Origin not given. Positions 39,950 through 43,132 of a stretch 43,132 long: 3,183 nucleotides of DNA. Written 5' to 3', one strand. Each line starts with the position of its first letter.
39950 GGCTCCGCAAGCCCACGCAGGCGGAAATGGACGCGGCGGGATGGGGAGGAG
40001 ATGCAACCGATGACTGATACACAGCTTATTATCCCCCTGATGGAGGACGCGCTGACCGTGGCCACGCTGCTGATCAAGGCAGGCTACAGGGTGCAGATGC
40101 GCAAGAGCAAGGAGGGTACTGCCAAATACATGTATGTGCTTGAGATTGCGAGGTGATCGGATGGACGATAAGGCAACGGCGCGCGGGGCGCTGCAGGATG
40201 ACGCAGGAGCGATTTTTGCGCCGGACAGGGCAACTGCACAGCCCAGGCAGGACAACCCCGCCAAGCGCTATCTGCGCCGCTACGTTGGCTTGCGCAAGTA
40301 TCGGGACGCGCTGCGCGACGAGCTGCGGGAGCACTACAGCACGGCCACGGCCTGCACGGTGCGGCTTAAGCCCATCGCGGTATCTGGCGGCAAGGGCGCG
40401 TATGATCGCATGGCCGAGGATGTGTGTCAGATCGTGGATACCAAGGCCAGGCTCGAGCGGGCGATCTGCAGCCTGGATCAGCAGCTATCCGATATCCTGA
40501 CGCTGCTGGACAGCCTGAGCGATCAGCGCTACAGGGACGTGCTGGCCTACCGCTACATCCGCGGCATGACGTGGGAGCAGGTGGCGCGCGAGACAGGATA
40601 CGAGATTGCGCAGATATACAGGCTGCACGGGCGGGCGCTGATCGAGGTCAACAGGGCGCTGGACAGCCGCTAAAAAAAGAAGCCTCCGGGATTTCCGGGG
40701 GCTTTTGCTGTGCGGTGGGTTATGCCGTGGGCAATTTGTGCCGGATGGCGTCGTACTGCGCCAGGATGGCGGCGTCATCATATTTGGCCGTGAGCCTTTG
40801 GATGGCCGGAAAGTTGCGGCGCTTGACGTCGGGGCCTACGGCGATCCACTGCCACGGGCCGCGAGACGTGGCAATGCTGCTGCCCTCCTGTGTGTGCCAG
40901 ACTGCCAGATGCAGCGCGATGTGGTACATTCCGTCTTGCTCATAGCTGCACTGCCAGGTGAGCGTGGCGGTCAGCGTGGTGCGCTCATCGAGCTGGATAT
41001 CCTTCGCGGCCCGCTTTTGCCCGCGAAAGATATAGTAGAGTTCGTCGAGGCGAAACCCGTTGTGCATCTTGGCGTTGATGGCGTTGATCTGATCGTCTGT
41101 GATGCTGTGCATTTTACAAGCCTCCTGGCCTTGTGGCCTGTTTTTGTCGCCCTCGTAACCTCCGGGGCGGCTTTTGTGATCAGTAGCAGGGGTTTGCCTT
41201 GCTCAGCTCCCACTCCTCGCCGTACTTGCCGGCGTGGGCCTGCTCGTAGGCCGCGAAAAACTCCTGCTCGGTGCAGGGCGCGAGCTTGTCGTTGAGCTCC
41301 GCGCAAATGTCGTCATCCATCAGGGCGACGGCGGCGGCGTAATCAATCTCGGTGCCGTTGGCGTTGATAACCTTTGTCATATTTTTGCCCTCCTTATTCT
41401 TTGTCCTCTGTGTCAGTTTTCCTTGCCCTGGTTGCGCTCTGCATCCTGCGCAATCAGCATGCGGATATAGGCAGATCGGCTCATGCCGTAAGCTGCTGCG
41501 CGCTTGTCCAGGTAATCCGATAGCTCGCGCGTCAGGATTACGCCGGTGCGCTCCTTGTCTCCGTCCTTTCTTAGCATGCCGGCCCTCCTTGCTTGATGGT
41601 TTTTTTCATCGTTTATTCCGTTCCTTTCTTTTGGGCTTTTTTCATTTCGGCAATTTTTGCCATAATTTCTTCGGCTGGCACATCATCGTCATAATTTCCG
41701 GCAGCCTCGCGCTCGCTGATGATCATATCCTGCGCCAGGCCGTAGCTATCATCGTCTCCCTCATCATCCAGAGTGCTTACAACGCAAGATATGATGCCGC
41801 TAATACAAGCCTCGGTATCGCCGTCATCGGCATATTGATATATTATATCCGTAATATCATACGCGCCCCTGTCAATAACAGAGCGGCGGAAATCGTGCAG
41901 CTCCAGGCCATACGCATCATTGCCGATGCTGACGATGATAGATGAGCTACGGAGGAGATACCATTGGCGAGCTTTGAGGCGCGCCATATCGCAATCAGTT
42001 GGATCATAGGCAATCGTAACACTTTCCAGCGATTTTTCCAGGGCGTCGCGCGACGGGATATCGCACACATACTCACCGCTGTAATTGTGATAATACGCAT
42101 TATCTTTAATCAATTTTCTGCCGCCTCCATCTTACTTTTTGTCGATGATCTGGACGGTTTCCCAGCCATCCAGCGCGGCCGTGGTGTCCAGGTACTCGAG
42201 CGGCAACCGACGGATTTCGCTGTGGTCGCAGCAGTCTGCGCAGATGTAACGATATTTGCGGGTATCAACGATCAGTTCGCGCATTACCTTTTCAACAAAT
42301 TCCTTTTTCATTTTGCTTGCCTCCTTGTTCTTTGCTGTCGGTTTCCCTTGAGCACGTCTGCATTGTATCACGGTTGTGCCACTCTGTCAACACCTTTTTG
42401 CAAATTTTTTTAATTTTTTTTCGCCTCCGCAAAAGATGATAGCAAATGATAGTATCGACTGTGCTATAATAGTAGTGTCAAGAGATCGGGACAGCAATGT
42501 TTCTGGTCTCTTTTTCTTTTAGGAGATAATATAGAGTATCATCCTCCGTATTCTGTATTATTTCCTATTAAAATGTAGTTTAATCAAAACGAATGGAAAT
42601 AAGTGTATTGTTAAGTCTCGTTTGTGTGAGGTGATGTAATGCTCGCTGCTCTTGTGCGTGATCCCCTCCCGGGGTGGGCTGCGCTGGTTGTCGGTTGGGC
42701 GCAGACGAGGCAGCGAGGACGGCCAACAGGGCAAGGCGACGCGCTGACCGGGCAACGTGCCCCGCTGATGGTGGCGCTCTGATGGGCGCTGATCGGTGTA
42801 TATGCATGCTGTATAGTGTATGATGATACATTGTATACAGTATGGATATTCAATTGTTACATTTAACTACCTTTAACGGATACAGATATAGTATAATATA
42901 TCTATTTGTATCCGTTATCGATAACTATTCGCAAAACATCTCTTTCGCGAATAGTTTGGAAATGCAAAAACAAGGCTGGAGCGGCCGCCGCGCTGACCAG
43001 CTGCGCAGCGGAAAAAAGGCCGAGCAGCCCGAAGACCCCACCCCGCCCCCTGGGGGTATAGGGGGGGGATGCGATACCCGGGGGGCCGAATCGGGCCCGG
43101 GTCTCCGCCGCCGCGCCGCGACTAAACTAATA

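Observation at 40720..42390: Leftward five-gene operon (acidic proteins + RHH regulator) from a consensus promoter: candidate anti-defence or prophage-expressed accessory system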

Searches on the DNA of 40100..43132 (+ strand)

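Call 14: search_dna_similar(query=window:40100-43132:+, collection=phages, mode=distant)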
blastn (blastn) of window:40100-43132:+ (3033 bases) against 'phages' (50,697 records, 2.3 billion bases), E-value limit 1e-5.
Records with a match: 3; places in all: 3; records where one place covers at least 80% of the query: 0.
Best place of each record, by identity: 60-80% 3.
By first word of the organism name: Bacteriophage 3.
By host as written in the record: - 3.
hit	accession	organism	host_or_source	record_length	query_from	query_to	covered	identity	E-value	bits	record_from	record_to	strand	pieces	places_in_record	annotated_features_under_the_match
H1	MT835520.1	Bacteriophage sp.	human fecal samples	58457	1090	1259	6%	74.7%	6e-22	113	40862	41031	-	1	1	record has no annotation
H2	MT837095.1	Bacteriophage sp.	human fecal samples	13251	1113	1224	4%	75.7%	5e-10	74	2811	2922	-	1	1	record has no annotation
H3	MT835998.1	Bacteriophage sp.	human fecal samples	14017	2143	2215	2%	79.7%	1e-6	64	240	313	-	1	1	record has no annotation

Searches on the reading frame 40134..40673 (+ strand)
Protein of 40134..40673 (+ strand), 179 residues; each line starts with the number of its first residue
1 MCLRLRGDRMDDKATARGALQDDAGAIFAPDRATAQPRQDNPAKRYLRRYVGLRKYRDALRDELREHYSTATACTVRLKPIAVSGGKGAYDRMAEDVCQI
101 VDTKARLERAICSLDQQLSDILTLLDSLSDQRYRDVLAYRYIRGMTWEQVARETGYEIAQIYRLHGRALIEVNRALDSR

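Call 4: search_protein_families(library=pfam, proteins=[window:40134-40673:+], max_evalue=1)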
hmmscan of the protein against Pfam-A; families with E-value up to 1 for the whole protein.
window:40134-40673:+ (179 aa): 5 families
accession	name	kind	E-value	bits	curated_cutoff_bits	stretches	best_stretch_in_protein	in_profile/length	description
PF07374.17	DUF1492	-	0.00018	22.1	21.5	1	83-172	12-99/100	Protein of unknown function (DUF1492)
PF04545.22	Sigma70_r4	-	0.00075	19.4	24.1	1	125-169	2-45/50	Sigma-70, region 4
PF08281.18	Sigma70_r4_2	-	0.001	19.1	25.7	1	121-168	4-50/54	Sigma-70, region 4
PF18088.7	Glyco_H_20C_C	-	0.12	12.7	27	1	62-161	46-145/194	Glycoside Hydrolase 20C C-terminal domain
PF20667.3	Sec10_N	-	0.19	12.2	27.4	1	93-142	47-96/118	Exocyst complex component Sec10, N-terminal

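Call 5: search_protein_families(library=phrogs, proteins=[window:40134-40673:+], max_evalue=1)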
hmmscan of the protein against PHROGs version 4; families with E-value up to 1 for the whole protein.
window:40134-40673:+ (179 aa): 10 families
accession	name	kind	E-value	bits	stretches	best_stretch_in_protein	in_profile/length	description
phrog_36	-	transcription regulation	6.2e-20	72.7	1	43-176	56-187/220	transcriptional regulator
phrog_248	-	transcription regulation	1.4e-09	39.3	1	102-176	75-137/161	transcriptional activator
phrog_645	-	DNA, RNA and nucleotide metabolism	1e-05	26.7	1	126-173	20-67/196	Rnase E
phrog_2198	-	transcription regulation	9.2e-05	23.6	1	85-163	38-116/133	Alt-like transcription activator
phrog_79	-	transcription regulation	0.0056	17.4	1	94-164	65-125/156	anti-termination protein Q-like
phrog_686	-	DNA, RNA and nucleotide metabolism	0.033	15.4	1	143-167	47-71/76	HTH DNA binding protein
phrog_1740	-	transcription regulation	0.039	13.4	1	119-174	160-214/567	RNA polymerase sigma factor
phrog_11138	-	unknown function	0.12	13.7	1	110-163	74-126/142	-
phrog_13678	-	unknown function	0.2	12.3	1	22-130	54-162/300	-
phrog_35224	-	unknown function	0.24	12.5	1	137-170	30-64/124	-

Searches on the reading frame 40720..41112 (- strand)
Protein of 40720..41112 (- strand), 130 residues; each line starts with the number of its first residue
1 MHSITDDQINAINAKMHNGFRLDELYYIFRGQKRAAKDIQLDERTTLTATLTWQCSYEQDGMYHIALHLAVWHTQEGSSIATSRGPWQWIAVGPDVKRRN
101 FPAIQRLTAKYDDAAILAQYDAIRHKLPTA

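Call 4: search_protein_families(library=pfam, proteins=[window:40720-41112:-], max_evalue=1)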
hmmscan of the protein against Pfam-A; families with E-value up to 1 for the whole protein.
window:40720-41112:- (130 aa): 0 families

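Call 5: search_protein_families(library=phrogs, proteins=[window:40720-41112:-], max_evalue=1)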
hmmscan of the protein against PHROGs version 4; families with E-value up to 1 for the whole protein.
window:40720-41112:- (130 aa): 1 family
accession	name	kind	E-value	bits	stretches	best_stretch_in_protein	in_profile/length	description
phrog_36213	-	unknown function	0.14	13.3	1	53-77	6-31/60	-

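Call 8: search_solved_structures(query=window:40720-41112:-, max_evalue=10)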
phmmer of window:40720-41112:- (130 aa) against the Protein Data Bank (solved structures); distinct sequences matched with E-value up to 10: 0.

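Call 9: search_protein_families(library=ncbifam, proteins=[window:40720-41112:-], max_evalue=1)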
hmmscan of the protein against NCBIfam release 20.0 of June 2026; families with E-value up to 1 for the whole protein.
window:40720-41112:- (130 aa): 1 family
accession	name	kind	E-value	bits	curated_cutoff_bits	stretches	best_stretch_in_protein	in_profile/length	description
TIGR04293.1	archaeo_artF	exception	0.1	12.6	150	1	46-90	67-103/166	archaeosortase family protein ArtF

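Call 10: search_protein_families(library=padloc, proteins=[window:40720-41112:-], max_evalue=1)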
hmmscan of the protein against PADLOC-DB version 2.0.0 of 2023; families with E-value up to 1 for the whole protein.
window:40720-41112:- (130 aa): 0 families

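Call 16: find_homologous_proteins(query=window:40720-41112:-)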
Query window:40720-41112:- (130 aa): 26 proteins with E <= 0.001 among 116 candidates.
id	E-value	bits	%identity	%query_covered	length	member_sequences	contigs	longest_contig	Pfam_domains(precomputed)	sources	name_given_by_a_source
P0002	2.7e-78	278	97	97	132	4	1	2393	-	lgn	-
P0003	1.4e-73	263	92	97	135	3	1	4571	-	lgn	-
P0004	3.0e-70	252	86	97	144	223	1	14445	-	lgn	-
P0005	4.4e-63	229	80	97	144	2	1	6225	-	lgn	-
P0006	8.5e-61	221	77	97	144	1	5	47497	-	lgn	-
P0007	5.7e-60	219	79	95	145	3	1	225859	-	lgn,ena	-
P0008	1.7e-58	214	75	97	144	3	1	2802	-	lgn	-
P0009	3.5e-58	213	75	97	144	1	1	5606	-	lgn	-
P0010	7.4e-58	212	75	97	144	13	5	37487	-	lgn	-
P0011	2.2e-56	207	71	100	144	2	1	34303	-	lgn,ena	-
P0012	3.0e-56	207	75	94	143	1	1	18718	-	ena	-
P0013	1.2e-55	205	74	94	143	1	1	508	-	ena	-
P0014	1.2e-55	205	73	95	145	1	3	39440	-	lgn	-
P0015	1.3e-54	201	72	95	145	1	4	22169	-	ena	-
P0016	8.1e-50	186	67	95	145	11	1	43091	-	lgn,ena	-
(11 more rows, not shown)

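Call 18: find_encoding_contigs(protein=P0007, flank=10000, max_places=2)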
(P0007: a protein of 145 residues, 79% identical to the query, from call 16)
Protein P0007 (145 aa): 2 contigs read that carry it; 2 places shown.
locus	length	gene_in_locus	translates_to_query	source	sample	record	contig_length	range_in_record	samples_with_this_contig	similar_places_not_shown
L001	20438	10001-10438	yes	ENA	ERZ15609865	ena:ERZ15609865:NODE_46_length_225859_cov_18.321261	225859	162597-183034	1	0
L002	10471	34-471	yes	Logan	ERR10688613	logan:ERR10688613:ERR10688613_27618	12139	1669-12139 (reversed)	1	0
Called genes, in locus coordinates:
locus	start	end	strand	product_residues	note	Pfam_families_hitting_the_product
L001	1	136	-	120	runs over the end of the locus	-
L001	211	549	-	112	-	PF16478:DUF5055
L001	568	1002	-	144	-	PF16460:Phage_TTP_11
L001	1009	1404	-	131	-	-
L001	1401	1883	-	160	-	-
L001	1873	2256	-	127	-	-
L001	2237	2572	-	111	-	PF05135:Phage_connect_1 (weak)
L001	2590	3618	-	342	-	PF17236:SU10_MCP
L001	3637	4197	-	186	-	-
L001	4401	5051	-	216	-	PF04233:Phage_Mu_F (weak)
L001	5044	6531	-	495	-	PF05133:SPP1_portal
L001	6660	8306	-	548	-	-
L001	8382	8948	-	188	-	PF00239:Resolvase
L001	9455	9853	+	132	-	PF22147:AcrIC5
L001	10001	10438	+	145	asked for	-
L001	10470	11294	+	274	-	PF01580:FtsK_SpoIIIE, PF20703:nSTAND1 (weak), PF12846:AAA_10 (faint), PF01580:FtsK_SpoIIIE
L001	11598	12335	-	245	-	-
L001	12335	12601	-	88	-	-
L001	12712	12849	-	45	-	-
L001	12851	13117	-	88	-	-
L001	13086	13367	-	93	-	-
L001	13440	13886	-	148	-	PF14354:Lar_restr_allev (weak)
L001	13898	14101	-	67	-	-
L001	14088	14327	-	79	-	-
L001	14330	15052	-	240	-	-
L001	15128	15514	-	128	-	PF03692:CxxCxxCC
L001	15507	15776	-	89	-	PF04448:DUF551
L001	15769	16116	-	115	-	-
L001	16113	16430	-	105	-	-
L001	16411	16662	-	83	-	-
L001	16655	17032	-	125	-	-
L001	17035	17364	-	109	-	PF03819:MazG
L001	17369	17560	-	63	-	-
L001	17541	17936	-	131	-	-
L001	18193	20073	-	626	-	PF06048:DUF927, PF18662:HTH_56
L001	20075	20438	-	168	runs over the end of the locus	PF01807:Zn_ribbon_DnaG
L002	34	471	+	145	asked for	-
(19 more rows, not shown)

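Call 48: predict_structure(alignment_id=A1)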
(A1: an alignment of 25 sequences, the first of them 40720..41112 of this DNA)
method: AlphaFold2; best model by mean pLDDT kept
length: 130 residues; sequences in the alignment: 25
mean_pLDDT: 64.1   pTM: 0.56
mean pLDDT of the five models: 64.1, 64.0, 62.2, 60.5, 56.5
residues with pLDDT >= 90: 0; 70-90: 49; 50-70: 58; < 50: 23
segments of 3 or more residues with pLDDT < 50: 79-97, 128-130
pLDDT, mean of each block of 10 residues (from residue 1): 68 70 67 76 76 65 65 61 40 48 69 73 56
secondary structure, 60 per line:
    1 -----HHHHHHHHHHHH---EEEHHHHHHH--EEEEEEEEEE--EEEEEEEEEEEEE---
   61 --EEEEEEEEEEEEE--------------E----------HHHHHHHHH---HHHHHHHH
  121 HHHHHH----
elements in order: H6-17 E21-23 H24-30 E33-42 E45-57 E63-75 H101-109 H113-126

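Call 53: fold_search(model_id=the predicted structure, library=pdb)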
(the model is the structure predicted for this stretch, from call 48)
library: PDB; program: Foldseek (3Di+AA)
matches with E <= 10: 894; with E <= 0.001: 0
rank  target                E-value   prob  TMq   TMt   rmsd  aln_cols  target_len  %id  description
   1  8olj                  2.9e-02  1.00  0.36  0.21   3.3        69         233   16  Crystal structure of Archaeoglobus fulgidus AfAgo-N protein representing N-L1-L2 domains (released 2024-01-24)
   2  8old_B                3.4e-02  0.99  0.36  0.22   3.3        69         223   16  Crystal structure of Archaeoglobus fulgidus AfAgo-N protein representing N-L1-L2 domains (released 2024-01-24)
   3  8ok9_C                4.3e-02  0.93  0.39  0.23  12.7       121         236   13  Heterodimeric complex of Archaeoglobus fulgidus Argonaute protein Af1318 (AfAgo) with DNA and AfAgo-N protein containi (released 2024-01-24)
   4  8pvv_C                4.9e-02  0.99  0.37  0.22   4.0        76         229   16  Archaeoglobus fulgidus AfAgo complex with AfAgo-N protein (fAfAgo) bound with 30 nt RNA guide and 51 nt DNA target (released 2024-01-24)
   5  8old_C                5.2e-02  0.99  0.36  0.22   3.4        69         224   16  Crystal structure of Archaeoglobus fulgidus AfAgo-N protein representing N-L1-L2 domains (released 2024-01-24)
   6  8rjw_E                6.5e-02  0.44  0.28  0.22  12.4       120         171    9  Human RAD52 open ring - ssDNA complex (released 2024-04-24)
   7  8rj3_H                6.9e-02  0.35  0.26  0.30  12.2       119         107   13  Human RAD52 open ring conformation (released 2024-04-24)
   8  8rjw_A                7.8e-02  0.63  0.29  0.32  12.6        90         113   12  Human RAD52 open ring - ssDNA complex (released 2024-04-24)
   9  3h51_A                8.8e-02  0.57  0.22  0.20   5.3        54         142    7  Crystal structure of Putative calcium/calmodulin dependent protein kinase II association domain (NP_636218.1) from XAN (released 2009-05-05)
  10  8rjw_F                9.3e-02  0.38  0.24  0.19  12.6       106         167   10  Human RAD52 open ring - ssDNA complex (released 2024-04-24)
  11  8rj3_G                1.1e-01  0.35  0.25  0.28  12.3        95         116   13  Human RAD52 open ring conformation (released 2024-04-24)
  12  8xih_A                1.2e-01  0.38  0.29  0.08  12.1       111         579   14  protein-DNA complex (released 2024-12-25)
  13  8ril_A                1.2e-01  0.35  0.25  0.27  12.1        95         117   13  Human RAD52 closed ring conformation (released 2024-04-24)
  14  8rj3_D                1.3e-01  0.35  0.26  0.27  12.2        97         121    9  Human RAD52 open ring conformation (released 2024-04-24)
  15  3h51_B                1.4e-01  0.51  0.22  0.21   5.3        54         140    7  Crystal structure of Putative calcium/calmodulin dependent protein kinase II association domain (NP_636218.1) from XAN (released 2009-05-05)
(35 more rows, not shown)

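Call 57: fold_search(model_id=the predicted structure, library=viral)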
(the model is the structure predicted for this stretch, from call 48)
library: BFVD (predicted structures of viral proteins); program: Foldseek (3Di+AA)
matches with E <= 10: 1137; with E <= 0.001: 0
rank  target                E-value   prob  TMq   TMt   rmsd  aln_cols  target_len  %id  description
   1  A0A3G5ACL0            2.4e-02  0.63  0.30  0.28  11.4       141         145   15  Uncharacterized protein [Hyperionvirus sp.]
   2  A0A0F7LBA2            3.6e-02  0.84  0.34  0.35   8.8       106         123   10  Uncharacterized protein [uncultured marine virus]
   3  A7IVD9                3.8e-02  0.96  0.32  0.34   6.9        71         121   11  Uncharacterized protein m759L [Paramecium bursaria Chlorella virus MT325]
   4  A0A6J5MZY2            4.3e-02  0.82  0.41  0.38   9.2       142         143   14  Uncharacterized protein [uncultured Caudovirales phage]
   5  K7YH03                4.3e-02  0.47  0.25  0.29  17.6       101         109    8  Uncharacterized protein [Serratia phage phiMAM1]
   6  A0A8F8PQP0            4.5e-02  0.28  0.18  0.24  13.6        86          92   13  Uncharacterized protein [Clandestinovirus]
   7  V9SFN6                8.7e-02  0.28  0.21  0.20  16.9       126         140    8  Uncharacterized protein [Tunisvirus fontaine2]
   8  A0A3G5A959            1.1e-01  0.38  0.23  0.35  12.9        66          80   11  Uncharacterized protein [Hyperionvirus sp.]
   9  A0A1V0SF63            1.3e-01  0.41  0.25  0.31  11.5        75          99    9  Uncharacterized protein [Hokovirus HKV1]
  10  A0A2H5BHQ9            1.6e-01  0.96  0.33  0.19   2.5        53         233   13  Uncharacterized protein [Erwinia phage vB_EamM_Bosolaphorus]
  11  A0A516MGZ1            1.6e-01  0.69  0.36  0.35  12.3        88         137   12  (no name in the UniProt tables at hand)
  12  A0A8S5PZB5            1.6e-01  0.66  0.32  0.55   4.9        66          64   17  Uncharacterized protein [Myoviridae sp. ctBtT5]
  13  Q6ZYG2                1.6e-01  0.35  0.28  0.23  11.6       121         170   12  Uncharacterized protein [Pyrobaculum spherical virus (isolate United States/Yellowstone)]
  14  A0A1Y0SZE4            1.6e-01  0.09  0.19  0.11  20.2       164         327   10  Uncharacterized protein [Pseudomonas phage Phabio]
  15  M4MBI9                1.8e-01  0.35  0.29  0.30  12.5        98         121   11  (no name in the UniProt tables at hand)
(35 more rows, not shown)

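Call 59: find_related_loci(query=A1, collection=viral_contigs, flank=3000)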
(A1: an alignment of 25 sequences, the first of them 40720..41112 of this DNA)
Query A1 (130 aa) in viral_contigs; peptide patterns used: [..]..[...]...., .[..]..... (x = any residue, [..] = any of these).
63 stretches matched a pattern; 4 encode a relative of the query (tblastn E <= 1e-3); 4 distinct loci.
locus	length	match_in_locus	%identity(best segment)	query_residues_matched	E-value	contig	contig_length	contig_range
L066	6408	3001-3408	86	3-126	6e-77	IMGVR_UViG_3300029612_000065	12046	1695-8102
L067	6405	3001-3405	61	3-125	2e-49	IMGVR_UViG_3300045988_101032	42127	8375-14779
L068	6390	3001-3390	46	3-120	8e-36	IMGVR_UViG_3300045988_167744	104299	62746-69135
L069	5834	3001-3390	45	4-121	4e-34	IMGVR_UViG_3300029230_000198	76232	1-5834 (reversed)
